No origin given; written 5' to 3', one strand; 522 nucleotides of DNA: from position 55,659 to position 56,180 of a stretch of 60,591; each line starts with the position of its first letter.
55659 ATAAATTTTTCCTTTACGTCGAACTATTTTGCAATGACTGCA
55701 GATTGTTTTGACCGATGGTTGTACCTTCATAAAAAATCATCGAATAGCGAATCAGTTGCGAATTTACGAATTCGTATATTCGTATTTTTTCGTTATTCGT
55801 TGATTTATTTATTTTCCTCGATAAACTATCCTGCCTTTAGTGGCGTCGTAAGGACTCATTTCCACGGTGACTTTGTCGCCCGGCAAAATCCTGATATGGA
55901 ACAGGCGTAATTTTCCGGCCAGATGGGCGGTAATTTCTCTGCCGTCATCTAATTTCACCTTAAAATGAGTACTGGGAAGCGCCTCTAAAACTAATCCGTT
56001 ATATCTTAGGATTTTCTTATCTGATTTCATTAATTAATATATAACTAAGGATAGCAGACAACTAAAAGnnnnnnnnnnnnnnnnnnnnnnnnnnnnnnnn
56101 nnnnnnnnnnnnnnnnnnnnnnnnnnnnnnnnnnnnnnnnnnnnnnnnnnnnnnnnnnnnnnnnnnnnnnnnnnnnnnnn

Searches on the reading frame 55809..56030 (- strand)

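Call 8: search_protein_families(library=pfam, proteins=[window:55809-56030:-])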
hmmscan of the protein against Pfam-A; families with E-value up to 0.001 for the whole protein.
window:55809-56030:- (73 aa): 1 family
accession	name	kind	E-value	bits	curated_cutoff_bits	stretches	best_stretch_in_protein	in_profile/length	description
PF01176.25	eIF-1a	-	6e-24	83.9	30.2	1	12-71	5-64/64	Translation initiation factor 1A / IF-1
